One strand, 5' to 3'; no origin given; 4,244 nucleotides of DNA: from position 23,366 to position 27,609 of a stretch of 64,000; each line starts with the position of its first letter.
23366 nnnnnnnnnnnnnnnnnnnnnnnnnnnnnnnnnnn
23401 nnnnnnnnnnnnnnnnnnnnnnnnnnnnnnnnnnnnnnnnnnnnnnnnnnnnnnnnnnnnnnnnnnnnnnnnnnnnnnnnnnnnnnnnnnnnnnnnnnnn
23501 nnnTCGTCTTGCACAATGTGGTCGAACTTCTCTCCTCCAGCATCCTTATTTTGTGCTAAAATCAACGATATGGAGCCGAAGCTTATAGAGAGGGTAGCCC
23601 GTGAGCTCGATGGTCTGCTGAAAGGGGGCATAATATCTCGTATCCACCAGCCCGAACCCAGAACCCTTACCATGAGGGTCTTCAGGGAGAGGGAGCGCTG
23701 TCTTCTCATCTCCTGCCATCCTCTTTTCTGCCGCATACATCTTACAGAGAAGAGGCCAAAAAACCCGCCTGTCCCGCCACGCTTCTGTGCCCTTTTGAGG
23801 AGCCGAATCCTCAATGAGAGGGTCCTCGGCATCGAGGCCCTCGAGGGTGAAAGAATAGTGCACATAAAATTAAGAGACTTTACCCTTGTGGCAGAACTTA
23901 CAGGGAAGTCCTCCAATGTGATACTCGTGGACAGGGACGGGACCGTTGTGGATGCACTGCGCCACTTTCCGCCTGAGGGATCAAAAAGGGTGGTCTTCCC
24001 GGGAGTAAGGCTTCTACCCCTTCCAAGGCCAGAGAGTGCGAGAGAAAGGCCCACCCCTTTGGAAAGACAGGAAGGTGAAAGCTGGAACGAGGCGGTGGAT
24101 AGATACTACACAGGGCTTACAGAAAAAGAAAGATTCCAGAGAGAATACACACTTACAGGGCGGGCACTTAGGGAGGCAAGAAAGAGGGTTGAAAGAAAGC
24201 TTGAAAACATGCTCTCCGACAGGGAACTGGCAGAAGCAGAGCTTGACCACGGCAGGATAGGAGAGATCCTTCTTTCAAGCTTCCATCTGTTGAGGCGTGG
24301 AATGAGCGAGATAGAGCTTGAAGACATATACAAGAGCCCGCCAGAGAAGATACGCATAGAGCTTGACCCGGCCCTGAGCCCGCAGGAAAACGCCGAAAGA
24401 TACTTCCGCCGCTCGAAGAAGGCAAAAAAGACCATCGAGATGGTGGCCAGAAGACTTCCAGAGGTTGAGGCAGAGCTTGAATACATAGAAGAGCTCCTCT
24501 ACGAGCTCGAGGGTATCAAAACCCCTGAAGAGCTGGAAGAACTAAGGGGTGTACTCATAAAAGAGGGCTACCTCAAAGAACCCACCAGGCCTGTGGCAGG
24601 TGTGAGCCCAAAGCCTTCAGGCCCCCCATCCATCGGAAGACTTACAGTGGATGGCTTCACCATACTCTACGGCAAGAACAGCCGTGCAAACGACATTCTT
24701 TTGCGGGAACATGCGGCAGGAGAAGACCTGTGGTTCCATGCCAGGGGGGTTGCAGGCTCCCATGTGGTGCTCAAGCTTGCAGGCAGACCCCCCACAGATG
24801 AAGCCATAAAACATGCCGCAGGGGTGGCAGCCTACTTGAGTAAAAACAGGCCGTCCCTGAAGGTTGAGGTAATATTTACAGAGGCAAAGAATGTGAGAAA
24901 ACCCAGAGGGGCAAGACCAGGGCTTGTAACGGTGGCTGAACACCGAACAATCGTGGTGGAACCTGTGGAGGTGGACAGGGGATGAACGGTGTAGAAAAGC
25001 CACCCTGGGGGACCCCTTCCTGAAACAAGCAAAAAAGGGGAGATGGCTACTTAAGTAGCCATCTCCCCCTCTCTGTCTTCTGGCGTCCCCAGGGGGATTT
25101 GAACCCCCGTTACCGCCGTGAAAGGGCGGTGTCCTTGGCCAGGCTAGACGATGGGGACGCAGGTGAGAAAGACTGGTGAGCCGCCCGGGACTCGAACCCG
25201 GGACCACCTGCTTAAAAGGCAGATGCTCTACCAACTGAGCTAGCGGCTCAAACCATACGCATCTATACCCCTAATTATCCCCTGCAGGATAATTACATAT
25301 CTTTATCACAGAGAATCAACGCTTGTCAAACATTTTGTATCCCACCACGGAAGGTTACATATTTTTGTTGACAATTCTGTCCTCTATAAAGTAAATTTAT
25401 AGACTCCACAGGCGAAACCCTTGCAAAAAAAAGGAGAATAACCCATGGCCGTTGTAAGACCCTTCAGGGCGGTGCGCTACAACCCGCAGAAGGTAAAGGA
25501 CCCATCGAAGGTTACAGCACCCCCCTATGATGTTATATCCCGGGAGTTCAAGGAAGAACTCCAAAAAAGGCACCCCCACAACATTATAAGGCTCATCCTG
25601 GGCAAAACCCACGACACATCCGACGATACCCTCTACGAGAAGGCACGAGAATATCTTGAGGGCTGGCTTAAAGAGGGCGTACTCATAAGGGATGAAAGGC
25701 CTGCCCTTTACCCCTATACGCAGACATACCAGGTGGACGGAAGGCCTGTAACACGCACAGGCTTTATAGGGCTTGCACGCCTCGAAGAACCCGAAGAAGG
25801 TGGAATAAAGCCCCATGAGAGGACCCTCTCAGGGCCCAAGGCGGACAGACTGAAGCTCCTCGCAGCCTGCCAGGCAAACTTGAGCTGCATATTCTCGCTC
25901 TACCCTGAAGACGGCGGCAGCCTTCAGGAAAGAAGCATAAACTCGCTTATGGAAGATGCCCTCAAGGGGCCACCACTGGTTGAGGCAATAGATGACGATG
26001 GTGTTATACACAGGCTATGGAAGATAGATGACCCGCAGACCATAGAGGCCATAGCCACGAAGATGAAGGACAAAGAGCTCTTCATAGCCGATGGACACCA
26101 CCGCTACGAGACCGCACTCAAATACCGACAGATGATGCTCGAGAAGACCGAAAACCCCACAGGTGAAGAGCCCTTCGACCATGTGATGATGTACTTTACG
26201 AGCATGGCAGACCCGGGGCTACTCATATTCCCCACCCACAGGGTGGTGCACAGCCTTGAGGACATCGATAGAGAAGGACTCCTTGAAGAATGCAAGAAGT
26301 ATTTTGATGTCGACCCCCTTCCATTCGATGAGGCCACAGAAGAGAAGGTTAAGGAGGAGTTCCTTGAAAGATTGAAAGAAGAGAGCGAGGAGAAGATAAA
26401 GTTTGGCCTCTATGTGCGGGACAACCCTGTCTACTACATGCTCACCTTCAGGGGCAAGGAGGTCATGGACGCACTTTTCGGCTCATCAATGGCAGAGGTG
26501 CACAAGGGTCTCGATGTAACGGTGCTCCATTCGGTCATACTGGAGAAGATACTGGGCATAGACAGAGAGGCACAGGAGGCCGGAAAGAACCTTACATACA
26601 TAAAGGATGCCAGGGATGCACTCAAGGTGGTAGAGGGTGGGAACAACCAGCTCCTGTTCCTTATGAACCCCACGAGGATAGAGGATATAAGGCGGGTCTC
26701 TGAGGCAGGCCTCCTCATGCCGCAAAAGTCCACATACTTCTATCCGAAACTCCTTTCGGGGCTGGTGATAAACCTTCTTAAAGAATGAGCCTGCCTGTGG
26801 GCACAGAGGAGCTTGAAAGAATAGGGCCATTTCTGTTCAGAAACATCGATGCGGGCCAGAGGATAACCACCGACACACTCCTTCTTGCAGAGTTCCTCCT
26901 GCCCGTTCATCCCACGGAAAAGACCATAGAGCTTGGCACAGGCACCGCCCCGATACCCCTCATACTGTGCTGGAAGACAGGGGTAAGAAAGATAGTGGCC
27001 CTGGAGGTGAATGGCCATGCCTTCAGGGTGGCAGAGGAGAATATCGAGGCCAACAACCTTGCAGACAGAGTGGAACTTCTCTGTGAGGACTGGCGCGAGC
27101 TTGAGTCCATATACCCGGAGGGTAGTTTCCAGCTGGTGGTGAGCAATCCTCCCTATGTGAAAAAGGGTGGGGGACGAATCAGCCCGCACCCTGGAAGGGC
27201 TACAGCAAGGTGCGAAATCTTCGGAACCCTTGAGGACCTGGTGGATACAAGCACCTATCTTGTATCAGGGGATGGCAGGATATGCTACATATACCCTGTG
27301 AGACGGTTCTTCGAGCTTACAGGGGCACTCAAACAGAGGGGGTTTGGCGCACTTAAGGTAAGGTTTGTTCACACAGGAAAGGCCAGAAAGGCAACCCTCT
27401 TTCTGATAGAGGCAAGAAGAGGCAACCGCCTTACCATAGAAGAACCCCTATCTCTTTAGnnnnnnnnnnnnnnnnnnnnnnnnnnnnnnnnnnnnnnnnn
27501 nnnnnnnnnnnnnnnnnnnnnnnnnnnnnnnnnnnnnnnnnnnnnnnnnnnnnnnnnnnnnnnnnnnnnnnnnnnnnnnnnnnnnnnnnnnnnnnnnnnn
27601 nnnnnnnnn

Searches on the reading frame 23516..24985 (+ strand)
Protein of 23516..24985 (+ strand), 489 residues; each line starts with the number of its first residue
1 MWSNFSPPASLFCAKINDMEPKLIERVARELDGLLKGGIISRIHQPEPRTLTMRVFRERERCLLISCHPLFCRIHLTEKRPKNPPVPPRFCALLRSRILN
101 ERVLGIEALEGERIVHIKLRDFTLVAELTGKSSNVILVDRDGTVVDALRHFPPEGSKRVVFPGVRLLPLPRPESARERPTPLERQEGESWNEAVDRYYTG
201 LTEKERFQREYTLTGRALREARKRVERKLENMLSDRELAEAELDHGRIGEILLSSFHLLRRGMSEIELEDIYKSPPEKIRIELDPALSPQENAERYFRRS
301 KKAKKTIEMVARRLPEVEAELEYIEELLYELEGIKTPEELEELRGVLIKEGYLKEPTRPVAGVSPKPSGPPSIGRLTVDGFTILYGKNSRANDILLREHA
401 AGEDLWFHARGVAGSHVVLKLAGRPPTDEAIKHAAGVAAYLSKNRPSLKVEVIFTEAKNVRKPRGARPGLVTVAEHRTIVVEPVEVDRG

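Call 69: search_protein_families(library=pfam, proteins=[window:23516-24985:+], max_evalue=0.001)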
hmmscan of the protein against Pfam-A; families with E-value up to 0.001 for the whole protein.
window:23516-24985:+ (489 aa): 2 families
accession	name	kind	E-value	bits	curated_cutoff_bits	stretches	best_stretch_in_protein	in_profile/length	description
PF05833.16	NFACT_N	-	1.3e-71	242.3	31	2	182-357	273-447/456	NFACT N-terminal and middle domains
PF05670.18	NFACT-R_1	-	1.2e-12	48.8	29.8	1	377-464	7-97/112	NFACT protein RNA binding domain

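Call 73: search_protein_families(library=ncbifam, proteins=[window:23516-24985:+], max_evalue=0.00001)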
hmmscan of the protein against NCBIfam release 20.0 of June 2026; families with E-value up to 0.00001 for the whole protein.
window:23516-24985:+ (489 aa): 2 families
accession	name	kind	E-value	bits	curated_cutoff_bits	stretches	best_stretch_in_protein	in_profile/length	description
NF038240.1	fibro_bind_EfbA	exception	2.1e-71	241.2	1025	2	185-485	266-559/567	fibronectin-binding protein EfbA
NF041120.1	RqcH_arch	equivalog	7.3e-34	117.5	400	2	26-164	7-147/645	ribosome rescue protein RqcH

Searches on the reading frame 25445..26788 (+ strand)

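Call 42: search_protein_families(library=pfam, proteins=[window:25445-26788:+], max_evalue=0.000001)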
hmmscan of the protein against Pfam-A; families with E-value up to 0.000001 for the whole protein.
window:25445-26788:+ (447 aa): 1 family
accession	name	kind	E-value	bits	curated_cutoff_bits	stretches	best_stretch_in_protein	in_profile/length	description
PF06245.16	DUF1015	-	1.1e-100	337.2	25.8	1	4-358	1-324/325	Protein of unknown function (DUF1015)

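Call 73: search_protein_families(library=ncbifam, proteins=[window:25445-26788:+], max_evalue=0.00001)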
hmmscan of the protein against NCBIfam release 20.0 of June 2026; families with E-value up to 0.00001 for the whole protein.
window:25445-26788:+ (447 aa): 0 families

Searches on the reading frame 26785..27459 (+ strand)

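Call 42: search_protein_families(library=pfam, proteins=[window:26785-27459:+], max_evalue=0.000001)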
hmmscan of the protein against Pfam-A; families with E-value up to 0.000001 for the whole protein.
window:26785-27459:+ (224 aa): 1 family
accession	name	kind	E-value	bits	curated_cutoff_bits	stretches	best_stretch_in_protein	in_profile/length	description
PF05175.20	MTS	-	2.7e-09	37.3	23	1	30-127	19-111/170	Methyltransferase small domain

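Call 73: search_protein_families(library=ncbifam, proteins=[window:26785-27459:+], max_evalue=0.00001)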
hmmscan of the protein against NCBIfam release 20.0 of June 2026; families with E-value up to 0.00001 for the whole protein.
window:26785-27459:+ (224 aa): 9 families
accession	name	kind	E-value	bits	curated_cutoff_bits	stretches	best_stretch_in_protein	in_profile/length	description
NF047853.1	tRm6a37MtseTrmN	equivalog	7e-18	65.2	350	1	26-204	27-202/244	tRNA(1)(Val) (adenine(37)-N(6))-methyltransferase TrmN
TIGR03534.1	RF_mod_PrmC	equivalog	1.9e-14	53.8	199.1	1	30-127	72-169/253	peptide chain release factor N(5)-glutamine methyltransferase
TIGR00536.1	hemK_fam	subfamily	2.4e-13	49.8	115.5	1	31-127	100-195/286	HemK family protein methyltransferase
TIGR03533.1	L3_gln_methyl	equivalog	3.4e-11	43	229.7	1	41-127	119-202/284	50S ribosomal protein L3 N(5)-glutamine methyltransferase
NF011529.0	PRK14968.1-3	equivalog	6.8e-10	38.7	162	1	29-125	21-109/198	putative methyltransferase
NF001785.0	PRK00517.2-2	equivalog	7.2e-08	31.9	188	1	29-121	131-218/282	50S ribosomal protein L11 methyltransferase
NF043040.1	corrin_prot_MT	hypoth_equivalog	2.3e-07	30.5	180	1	43-120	41-116/216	corrinoid protein-associated methyltransferase CpaM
NF002421.0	PRK01544.1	equivalog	2.9e-07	29.6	567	1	45-126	140-218/524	bifunctional peptide chain release factor N(5)-glutamine methyltransferase PrmC/tRNA (guanosine(46)-N7)-methyltransferase TrmB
TIGR00537.1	hemK_rel_arch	hypoth_equivalog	3.5e-07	30.1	87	1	29-127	6-95/179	HemK2/MTQ2 family protein methyltransferase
